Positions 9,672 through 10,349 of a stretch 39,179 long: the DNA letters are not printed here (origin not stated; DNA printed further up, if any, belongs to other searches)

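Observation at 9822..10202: gp3.5 homologue lacking zinc ligands: apparently a non-catalytic RNAP regulator, with lysis handled by a separate endolysin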

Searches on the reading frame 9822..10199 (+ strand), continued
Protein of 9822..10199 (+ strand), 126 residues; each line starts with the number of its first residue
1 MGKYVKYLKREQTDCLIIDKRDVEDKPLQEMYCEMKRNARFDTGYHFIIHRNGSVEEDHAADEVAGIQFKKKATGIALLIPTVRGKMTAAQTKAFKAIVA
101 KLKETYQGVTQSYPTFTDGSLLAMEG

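Call 31: search_solved_structures(query=A3, max_evalue=1, show_alignments=2)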
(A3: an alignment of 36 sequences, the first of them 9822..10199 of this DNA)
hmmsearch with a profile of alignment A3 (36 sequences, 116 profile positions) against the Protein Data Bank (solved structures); distinct sequences matched with E-value up to 1: 35.
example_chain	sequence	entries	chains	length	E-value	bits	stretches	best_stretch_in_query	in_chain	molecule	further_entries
1aro_L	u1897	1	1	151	9.2e-20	73.8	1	2-111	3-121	T7 LYSOZYME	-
1lba_A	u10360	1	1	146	8.7e-18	67.4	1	6-111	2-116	T7 LYSOZYME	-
7f5i_A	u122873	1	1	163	1.2e-09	41.2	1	12-110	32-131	amidase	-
6ssc_A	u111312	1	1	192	4.3e-09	39.4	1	16-111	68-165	N-acetylmuramoyl-L-alanine amidase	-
6srt_A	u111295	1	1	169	4.6e-09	39.3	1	16-111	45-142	N-acetylmuramoyl-L-alanine amidase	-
2rkq_A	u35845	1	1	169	6.3e-07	32.4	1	28-112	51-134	Peptidoglycan-recognition protein-SD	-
3ep1_A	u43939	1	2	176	1.1e-06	31.6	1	19-98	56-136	PGRP-Hd - Peptidoglycan recognition protein homologue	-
4z8i_A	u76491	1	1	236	8e-05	25.6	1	36-99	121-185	peptidoglycan recognition protein 3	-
4zxm_A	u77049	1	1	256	9.1e-05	25.4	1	36-99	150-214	PGRP domain of peptidoglycan recognition protein 3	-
6fhg_A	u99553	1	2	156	0.0016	21.4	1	23-107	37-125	LysT endolysin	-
5xz4_A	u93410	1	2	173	0.0038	20.2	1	35-97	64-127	Bumblebee peptidoglycan recognition protein SA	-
1oht_A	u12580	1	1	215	0.004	20.1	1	33-82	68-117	CG14704 PROTEIN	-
7nsy_AAA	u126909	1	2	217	0.0041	20.1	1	33-82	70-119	Isoform A of Peptidoglycan-recognition protein LB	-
7nsx_AAA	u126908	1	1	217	0.0041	20.1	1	33-82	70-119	Isoform A of Peptidoglycan-recognition protein LB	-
7nsz_AAA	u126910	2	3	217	0.013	18.4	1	33-82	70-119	Isoform A of Peptidoglycan-recognition protein LB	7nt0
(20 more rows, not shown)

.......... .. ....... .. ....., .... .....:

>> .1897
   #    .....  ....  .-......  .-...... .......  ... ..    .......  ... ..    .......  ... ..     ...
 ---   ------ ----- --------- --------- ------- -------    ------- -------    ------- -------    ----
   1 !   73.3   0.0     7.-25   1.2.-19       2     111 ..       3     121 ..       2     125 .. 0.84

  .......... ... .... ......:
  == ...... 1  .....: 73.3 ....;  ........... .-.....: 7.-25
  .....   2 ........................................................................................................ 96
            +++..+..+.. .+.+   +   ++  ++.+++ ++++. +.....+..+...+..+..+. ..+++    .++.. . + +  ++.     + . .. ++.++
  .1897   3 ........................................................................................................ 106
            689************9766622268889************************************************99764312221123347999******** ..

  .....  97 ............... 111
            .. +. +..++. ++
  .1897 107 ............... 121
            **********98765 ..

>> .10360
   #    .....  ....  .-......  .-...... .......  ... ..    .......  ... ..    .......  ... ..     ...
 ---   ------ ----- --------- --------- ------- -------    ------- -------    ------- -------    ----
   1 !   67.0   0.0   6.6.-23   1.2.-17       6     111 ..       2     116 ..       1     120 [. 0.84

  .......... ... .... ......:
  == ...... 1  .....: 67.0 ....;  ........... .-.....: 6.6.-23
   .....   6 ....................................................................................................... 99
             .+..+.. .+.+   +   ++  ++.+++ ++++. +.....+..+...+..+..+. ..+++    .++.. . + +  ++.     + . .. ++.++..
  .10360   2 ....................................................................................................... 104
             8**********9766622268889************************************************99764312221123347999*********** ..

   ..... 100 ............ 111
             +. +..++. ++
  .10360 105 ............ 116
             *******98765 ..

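Call 34: find_related_loci(query=A4, collection=viral_contigs, flank=10000)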
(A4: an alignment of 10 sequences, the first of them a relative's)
Query A4 (110 aa) in viral_contigs; peptide patterns used: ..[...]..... (x = any residue, [..] = any of these).
7 stretches matched a pattern; 6 encode a relative of the query (tblastn E <= 1e-3); 6 distinct loci.
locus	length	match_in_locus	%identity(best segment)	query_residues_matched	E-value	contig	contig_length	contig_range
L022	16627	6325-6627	57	1-101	8e-38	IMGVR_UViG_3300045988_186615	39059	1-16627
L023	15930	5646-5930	50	1-96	3e-30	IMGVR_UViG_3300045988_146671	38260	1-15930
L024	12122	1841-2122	49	1-95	4e-28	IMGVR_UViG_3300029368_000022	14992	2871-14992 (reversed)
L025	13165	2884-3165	49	1-95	4e-28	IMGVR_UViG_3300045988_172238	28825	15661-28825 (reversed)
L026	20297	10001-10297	40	1-98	2e-19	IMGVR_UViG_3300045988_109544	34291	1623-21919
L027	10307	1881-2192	33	1-102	7e-17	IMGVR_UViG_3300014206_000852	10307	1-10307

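Call 37: find_related_loci(query=window:9822-10199:+, collection=genome_contigs, flank=10000)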
Query window:9822-10199:+ (126 aa) in genome_contigs; peptide patterns used: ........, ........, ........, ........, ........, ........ (x = any residue, [..] = any of these).
312 stretches matched a pattern, but none encodes a relative of the query by tblastn (E <= 1e-3).

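Call 48: predict_structure(alignment_id=A3)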
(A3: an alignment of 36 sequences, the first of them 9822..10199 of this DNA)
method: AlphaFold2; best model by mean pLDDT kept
length: 126 residues; sequences in the alignment: 36
mean_pLDDT: 92.7   pTM: 0.84
mean pLDDT of the five models: 92.7, 90.9, 90.8, 90.5, 88.9
residues with pLDDT >= 90: 106; 70-90: 15; 50-70: 4; < 50: 1
segments of 3 or more residues with pLDDT < 50: none
pLDDT, mean of each block of 10 residues (from residue 1): 71 96 95 92 95 96 94 97 97 98 96 91 86
secondary structure, 60 per line:
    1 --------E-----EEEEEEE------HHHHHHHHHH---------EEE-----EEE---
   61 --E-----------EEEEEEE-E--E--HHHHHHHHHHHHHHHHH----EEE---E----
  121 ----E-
elements in order: E15-21 H28-37 E47-49 E55-57 E75-81 H89-105 E110-112

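Call 51: fold_search(model_id=the predicted structure, library=pdb)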
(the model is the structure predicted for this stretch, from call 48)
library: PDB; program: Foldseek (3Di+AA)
matches with E <= 10: 179; with E <= 0.001: 27
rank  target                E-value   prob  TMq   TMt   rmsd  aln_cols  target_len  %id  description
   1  1aro_L                4.5e-09  1.00  0.76  0.65   2.6       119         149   24  T7 RNA POLYMERASE COMPLEXED WITH T7 LYSOZYME (released 1998-10-21)
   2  1lba                  1.5e-07  1.00  0.75  0.65   2.5       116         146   24  THE STRUCTURE OF BACTERIOPHAGE T7 LYSOZYME, A ZINC AMIDASE AND AN INHIBITOR OF T7 RNA POLYMERASE (released 1994-04-30)
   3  6fhg_A                8.0e-06  1.00  0.73  0.60   2.4       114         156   13  Crystal structure of the Ts2631 endolysin from Thermus scotoductus phage with the unique N-terminal moiety responsible (released 2019-01-30)
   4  6ssc                  2.4e-05  1.00  0.66  0.57   4.7       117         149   14  N-acetylmuramoyl-L-alanine amidase LysC from Clostridium intestinale URNW (released 2020-09-30)
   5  6fhg_B                4.9e-05  1.00  0.73  0.62   2.9       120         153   13  Crystal structure of the Ts2631 endolysin from Thermus scotoductus phage with the unique N-terminal moiety responsible (released 2019-01-30)
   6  7f5i                  5.3e-05  1.00  0.70  0.59   2.5       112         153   15  X-ray structure of Clostridium perfringens-specific amidase endolysin (released 2022-05-04)
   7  6srt                  5.6e-05  1.00  0.66  0.56   4.7       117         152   14  Endolysine N-acetylmuramoyl-L-alanine amidase LysCS from Clostridium intestinale URNW (released 2020-09-30)
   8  3ep1_B                1.8e-04  1.00  0.67  0.53   4.5       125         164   15  Structure of the PGRP-Hd from Alvinella pompejana (released 2009-09-29)
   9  1s2j_B                1.8e-04  1.00  0.66  0.51   3.3       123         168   17  Crystal structure of the Drosophila pattern-recognition receptor PGRP-SA (released 2004-09-14)
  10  6su5                  2.1e-04  1.00  0.65  0.55   3.4       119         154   14  Ph2119 endolysin from Thermus scotoductus MAT2119 bacteriophage Ph2119 (released 2020-09-30)
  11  1sk4                  2.2e-04  1.00  0.65  0.52   3.2       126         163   15  crystal structure of the C-terminal peptidoglycan-binding domain of human peptidoglycan recognition protein Ialpha (released 2004-07-13)
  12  3ep1_A                2.4e-04  1.00  0.70  0.54   3.2       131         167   14  Structure of the PGRP-Hd from Alvinella pompejana (released 2009-09-29)
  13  4zxm                  2.5e-04  1.00  0.72  0.56   2.8       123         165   15  Crystal structure of PGRP domain from Branchiostoma belcheri tsingtauense peptidoglycan recognition protein 3 (released 2015-10-14)
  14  2y2c_C                3.7e-04  1.00  0.66  0.49   3.1       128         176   14  crystal structure of AmpD Apoenzyme (released 2011-07-20)
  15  2cb3_C                4.0e-04  1.00  0.65  0.49   3.7       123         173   10  Crystal structure of peptidoglycan recognition protein-LE in complex with tracheal cytotoxin (monomeric diaminopimelic (released 2006-01-26)
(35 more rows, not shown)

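Call 83: search_protein_families(library=phrogs, alignment_id=A3, max_evalue=0.001)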
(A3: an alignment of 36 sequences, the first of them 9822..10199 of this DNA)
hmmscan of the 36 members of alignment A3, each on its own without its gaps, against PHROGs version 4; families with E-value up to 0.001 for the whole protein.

A. member 1, window:9822-10199:+ (126 aa): 1 family
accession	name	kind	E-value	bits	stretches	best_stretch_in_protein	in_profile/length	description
phrog_822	-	lysis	8.5e-11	43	1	5-109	16-130/215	amidase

B. families by the number of members that match (of 36 scanned): 3 families
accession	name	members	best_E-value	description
phrog_822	-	35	1.4e-27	amidase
phrog_1493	-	10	4.2e-06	endolysin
phrog_35436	-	4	3.8e-07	amidase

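Call 84: search_protein_families(library=ncbifam, proteins=[window:9822-10199:+], max_evalue=0.01)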
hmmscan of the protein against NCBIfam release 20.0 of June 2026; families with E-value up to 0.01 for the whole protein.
window:9822-10199:+ (126 aa): 0 families

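Call 88: fold_search(model_id=the predicted structure, library=viral)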
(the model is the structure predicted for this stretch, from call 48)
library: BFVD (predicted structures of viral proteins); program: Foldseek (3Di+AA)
matches with E <= 10: 242; with E <= 0.001: 29
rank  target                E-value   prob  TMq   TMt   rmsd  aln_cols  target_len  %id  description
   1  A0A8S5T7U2            1.2e-10  1.00  0.82  0.91   1.5       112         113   21  Lysozyme [Caudovirales sp. ctIZM3]
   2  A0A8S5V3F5            3.6e-08  1.00  0.75  0.50   3.4       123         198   20  Endodeoxyribonuclease I [Caudovirales sp. ctVfb8]
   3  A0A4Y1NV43            1.3e-07  1.00  0.72  0.63   4.9       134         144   22  (no name in the UniProt tables at hand)
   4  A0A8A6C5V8            1.2e-06  1.00  0.59  0.70   5.7       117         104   22  Lysozyme [Aeromonas phage PZL-Ah152]
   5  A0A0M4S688            5.4e-06  1.00  0.70  0.38   2.1       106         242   15  (no name in the UniProt tables at hand)
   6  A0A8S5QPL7            1.1e-05  1.00  0.69  0.58   3.3       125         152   14  Endodeoxyribonuclease I [Siphoviridae sp. ct6oU4]
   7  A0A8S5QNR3            1.9e-05  1.00  0.73  0.44   2.2       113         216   15  Endodeoxyribonuclease I [Podoviridae sp. ctPbe19]
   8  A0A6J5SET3            2.9e-05  1.00  0.63  0.43   4.0       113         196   18  N-acetylmuramoyl-L-alanine amidase domain [uncultured Caudovirales phage]
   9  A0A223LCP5            3.3e-05  1.00  0.66  0.23   4.1       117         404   13  N-acetylmuramoyl-L-alanine amidase [Bacillus phage PBS1]
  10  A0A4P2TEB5            5.3e-05  1.00  0.64  0.09   3.5       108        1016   15  Baseplate hub subunit and tail lysozyme [Vibrio phage VP-1]
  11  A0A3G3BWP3            6.4e-05  1.00  0.71  0.26   2.2       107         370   19  (no name in the UniProt tables at hand)
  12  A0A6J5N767            6.4e-05  1.00  0.68  0.41   2.6       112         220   12  Lysozyme [uncultured Caudovirales phage]
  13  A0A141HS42            6.8e-05  1.00  0.67  0.58   2.9       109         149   16  (no name in the UniProt tables at hand)
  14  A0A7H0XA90            7.3e-05  1.00  0.70  0.52   2.2       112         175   14  (no name in the UniProt tables at hand)
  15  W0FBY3                1.1e-04  1.00  0.71  0.59   2.7       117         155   14  Lysozyme [Thermus phage 2119]
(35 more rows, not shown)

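Call 89: get_annotated_region(hit=H40, flank=1500)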
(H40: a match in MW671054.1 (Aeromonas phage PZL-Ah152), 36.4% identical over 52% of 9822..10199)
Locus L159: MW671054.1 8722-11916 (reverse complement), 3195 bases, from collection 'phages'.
description: Aeromonas phage PZL-Ah152, complete genome.
organism: Aeromonas phage PZL-Ah152 (NCBI taxid 2820393)
taxonomy: Viruses; Duplodnaviria; Heunggongvirae; Uroviricota; Caudoviricetes; Autographiviridae; Studiervirinae
host: Aeromonas hydrophila Ah-152; source: sewage; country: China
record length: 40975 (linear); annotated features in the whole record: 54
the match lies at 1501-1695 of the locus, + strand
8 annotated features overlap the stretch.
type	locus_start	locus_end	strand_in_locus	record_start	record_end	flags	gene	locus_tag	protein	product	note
CDS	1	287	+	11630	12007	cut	-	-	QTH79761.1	hypothetical protein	PZL-Ah152-20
CDS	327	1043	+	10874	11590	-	-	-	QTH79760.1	ssDNA-binding protein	PZL-Ah152-19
CDS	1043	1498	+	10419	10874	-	-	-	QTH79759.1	endonuclease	PZL-Ah152-18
CDS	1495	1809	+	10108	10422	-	-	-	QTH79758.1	lysozyme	PZL-Ah152-17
CDS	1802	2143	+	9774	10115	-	-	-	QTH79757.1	hypothetical protein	PZL-Ah152-16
CDS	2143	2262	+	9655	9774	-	-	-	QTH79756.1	hypothetical protein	PZL-Ah152-15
CDS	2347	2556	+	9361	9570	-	-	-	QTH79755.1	hypothetical protein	PZL-Ah152-14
CDS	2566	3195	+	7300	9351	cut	-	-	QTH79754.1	DNA polymerase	PZL-Ah152-13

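Call 93: search_protein_families(library=pfam, proteins=[L159:1495-1806:+, L159:1802-2140:+], max_evalue=0.01)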
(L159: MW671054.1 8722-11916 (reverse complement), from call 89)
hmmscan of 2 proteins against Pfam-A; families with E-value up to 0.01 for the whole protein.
L159:1495-1806:+ (104 aa): 0 families

L159:1802-2140:+ (113 aa): 1 family
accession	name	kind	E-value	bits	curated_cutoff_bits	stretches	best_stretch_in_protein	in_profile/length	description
PF13539.11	Peptidase_M15_4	-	1.1e-07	32.8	25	1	54-106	5-69/70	D-alanyl-D-alanine carboxypeptidase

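Call 99: find_homologous_proteins(query=A3, max_evalue=0.00001)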
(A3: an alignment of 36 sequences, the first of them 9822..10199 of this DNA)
Query A3 (36 sequences) (126 aa, profile of the alignment): 5 proteins with E <= 0.00001 among 537 candidates.
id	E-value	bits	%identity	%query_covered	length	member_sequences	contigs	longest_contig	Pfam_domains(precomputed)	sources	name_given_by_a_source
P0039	6.2e-33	131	25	81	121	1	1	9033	-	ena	-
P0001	1.3e-32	130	98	100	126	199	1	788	-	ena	-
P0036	4.9e-30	121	24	78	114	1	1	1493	-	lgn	-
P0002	7.8e-28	114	73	100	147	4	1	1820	-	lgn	-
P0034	2.8e-25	106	26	76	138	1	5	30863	-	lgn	-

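Call 101: find_encoding_contigs(protein=P0034, flank=10000, max_places=2)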
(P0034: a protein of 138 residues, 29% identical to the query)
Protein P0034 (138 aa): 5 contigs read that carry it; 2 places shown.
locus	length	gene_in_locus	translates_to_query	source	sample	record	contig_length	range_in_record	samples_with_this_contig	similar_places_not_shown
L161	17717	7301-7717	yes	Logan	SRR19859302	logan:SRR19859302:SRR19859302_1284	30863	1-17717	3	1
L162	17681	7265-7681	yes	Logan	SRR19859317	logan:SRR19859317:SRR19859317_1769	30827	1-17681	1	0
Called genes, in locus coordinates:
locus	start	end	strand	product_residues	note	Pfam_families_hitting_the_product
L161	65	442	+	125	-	-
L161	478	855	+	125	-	-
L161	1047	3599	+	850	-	PF14700:RPOL_N, PF00940:RNA_pol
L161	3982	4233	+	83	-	PF11753:DUF3310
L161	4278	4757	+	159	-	-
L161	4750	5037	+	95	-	-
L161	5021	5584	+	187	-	-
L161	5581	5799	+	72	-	-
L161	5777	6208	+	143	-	PF22769:DCD, PF00692:dUTPase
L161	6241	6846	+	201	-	PF21265:SBB_T7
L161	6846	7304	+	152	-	PF05367:Phage_endo_I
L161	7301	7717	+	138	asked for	-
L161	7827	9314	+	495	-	PF21268:Helic-prim_T7_N, PF01751:Toprim (weak), PF13155:Toprim_2, PF03796:DnaB_C, PF13481:AAA_25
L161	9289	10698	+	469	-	PF00476:DNA_pol_A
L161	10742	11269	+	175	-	PF02945:Endonuclease_7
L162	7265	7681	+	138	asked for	-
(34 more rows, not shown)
